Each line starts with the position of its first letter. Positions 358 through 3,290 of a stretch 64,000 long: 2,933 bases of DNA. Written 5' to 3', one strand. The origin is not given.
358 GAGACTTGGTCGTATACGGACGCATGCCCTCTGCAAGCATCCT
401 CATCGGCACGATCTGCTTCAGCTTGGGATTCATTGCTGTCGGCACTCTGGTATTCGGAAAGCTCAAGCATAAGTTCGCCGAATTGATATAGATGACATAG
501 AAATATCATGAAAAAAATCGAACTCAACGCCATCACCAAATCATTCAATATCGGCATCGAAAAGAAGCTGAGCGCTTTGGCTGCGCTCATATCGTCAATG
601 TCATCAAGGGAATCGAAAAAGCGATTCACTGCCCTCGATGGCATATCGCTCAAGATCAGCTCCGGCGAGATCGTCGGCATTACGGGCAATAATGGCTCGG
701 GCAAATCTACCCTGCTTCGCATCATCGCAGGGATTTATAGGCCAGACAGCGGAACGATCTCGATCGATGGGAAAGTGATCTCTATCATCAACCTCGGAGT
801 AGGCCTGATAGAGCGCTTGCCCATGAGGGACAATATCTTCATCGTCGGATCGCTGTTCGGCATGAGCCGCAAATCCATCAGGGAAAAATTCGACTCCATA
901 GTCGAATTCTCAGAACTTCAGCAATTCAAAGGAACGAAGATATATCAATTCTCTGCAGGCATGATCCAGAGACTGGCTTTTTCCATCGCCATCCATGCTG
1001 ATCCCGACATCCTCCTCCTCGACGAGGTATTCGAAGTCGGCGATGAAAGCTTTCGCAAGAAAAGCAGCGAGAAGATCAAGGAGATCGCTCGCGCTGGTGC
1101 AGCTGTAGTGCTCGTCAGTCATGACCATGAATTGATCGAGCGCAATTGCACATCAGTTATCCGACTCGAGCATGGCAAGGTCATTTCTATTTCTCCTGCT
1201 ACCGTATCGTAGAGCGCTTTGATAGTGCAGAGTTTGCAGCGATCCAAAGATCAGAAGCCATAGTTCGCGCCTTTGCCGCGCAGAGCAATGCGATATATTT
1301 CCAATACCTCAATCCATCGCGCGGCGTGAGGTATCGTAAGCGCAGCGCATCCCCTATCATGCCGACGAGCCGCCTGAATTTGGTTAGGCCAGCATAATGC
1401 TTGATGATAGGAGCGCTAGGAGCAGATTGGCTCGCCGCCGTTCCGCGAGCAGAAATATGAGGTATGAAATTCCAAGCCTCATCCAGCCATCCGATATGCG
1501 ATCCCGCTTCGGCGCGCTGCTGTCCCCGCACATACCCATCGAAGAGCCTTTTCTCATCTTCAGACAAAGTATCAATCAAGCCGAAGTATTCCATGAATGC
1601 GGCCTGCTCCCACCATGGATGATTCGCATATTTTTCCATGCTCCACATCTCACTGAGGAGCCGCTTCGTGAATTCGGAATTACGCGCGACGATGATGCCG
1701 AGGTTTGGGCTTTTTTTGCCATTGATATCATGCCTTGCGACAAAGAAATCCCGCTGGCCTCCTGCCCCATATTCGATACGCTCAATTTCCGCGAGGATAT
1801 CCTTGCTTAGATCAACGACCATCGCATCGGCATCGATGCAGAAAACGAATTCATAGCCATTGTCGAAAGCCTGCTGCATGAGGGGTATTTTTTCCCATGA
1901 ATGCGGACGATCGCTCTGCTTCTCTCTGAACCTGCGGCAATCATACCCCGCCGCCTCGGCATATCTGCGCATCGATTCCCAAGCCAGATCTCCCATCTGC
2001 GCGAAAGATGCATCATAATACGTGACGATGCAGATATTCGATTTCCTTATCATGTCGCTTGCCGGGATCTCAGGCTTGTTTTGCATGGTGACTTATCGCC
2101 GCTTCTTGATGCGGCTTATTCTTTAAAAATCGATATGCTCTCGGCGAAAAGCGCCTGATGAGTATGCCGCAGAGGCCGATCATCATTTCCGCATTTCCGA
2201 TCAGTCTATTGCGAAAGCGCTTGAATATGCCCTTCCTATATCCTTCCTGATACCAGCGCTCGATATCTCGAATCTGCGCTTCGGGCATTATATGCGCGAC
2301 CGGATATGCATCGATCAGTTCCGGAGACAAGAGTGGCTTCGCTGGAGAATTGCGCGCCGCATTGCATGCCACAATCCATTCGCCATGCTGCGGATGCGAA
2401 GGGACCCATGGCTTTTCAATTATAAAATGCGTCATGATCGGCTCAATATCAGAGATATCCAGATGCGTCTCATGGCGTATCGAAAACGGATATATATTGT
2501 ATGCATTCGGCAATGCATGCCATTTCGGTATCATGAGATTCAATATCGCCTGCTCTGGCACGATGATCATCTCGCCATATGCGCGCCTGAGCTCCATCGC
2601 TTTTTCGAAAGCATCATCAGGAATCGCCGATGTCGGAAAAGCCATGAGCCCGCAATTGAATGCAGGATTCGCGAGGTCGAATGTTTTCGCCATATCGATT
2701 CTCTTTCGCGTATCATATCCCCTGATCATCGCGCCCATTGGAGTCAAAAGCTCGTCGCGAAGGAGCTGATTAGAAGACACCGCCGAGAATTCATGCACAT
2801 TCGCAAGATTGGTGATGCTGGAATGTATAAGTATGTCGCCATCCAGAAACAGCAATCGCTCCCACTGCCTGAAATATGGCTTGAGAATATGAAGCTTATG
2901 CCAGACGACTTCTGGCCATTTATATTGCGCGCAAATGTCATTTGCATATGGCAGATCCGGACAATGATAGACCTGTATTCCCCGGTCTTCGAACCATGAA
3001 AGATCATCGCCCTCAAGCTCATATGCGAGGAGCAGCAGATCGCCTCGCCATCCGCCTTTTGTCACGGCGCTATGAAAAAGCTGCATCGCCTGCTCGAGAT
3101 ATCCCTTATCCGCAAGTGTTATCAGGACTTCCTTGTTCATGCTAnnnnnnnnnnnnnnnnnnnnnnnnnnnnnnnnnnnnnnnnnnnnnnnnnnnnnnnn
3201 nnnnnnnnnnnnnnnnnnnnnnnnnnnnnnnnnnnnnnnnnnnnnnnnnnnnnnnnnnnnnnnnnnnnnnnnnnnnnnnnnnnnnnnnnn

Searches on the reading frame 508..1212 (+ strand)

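Call 11: search_protein_families(library=pfam, proteins=[window:508-1212:+], max_evalue=0.001)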
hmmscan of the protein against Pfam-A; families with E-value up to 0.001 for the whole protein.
window:508-1212:+ (234 aa): 3 families
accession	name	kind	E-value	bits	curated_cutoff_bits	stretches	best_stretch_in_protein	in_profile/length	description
PF00005.33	ABC_tran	-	6.9e-25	88.7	25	1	43-174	1-135/137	ABC transporter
PF13304.12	AAA_21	-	1.4e-07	32.3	27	1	55-94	1-46/304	AAA domain, putative AbiEii toxin, Type IV TA system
PF13555.12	AAA_29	-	0.00025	21.2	27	1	45-70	14-39/61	P-loop containing region of AAA domain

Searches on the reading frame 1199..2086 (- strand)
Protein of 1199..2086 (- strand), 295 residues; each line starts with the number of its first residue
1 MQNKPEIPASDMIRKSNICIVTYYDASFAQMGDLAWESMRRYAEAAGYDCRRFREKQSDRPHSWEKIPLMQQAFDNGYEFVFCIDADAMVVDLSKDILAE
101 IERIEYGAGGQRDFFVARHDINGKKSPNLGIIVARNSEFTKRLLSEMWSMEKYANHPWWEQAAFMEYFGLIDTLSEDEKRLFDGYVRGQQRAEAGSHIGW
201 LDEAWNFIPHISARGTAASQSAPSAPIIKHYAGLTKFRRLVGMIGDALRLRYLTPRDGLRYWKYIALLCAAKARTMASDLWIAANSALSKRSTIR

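Call 11: search_protein_families(library=pfam, proteins=[window:1199-2086:-], max_evalue=0.001)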
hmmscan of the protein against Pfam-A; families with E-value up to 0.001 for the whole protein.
window:1199-2086:- (295 aa): 2 families
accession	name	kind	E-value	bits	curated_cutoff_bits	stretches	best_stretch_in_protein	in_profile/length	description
PF05637.18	Glyco_transf_34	-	2.1e-06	28.1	23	1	38-162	31-183/238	galactosyl transferase GMA12/MNN10 family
PF03407.22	Nucleotid_trans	-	3.7e-06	27.5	22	1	62-165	51-149/208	Nucleotide-diphospho-sugar transferase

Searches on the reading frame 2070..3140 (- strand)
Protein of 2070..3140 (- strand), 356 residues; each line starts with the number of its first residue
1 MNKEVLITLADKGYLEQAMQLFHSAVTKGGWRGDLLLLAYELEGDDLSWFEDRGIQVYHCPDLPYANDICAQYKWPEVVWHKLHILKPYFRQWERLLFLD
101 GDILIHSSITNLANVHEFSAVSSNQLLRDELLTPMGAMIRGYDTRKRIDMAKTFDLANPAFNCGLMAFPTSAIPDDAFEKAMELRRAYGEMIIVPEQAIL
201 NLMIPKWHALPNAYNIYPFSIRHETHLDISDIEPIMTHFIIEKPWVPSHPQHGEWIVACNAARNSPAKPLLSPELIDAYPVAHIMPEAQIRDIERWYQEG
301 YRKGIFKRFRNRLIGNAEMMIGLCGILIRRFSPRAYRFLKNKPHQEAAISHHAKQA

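Call 11: search_protein_families(library=pfam, proteins=[window:2070-3140:-], max_evalue=0.001)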
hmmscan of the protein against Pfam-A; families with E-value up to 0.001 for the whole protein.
window:2070-3140:- (356 aa): 1 family
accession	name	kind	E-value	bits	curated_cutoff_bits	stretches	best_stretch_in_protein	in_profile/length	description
PF01501.26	Glyco_transf_8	-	1e-12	48.6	24.3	1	66-245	73-249/253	Glycosyl transferase family 8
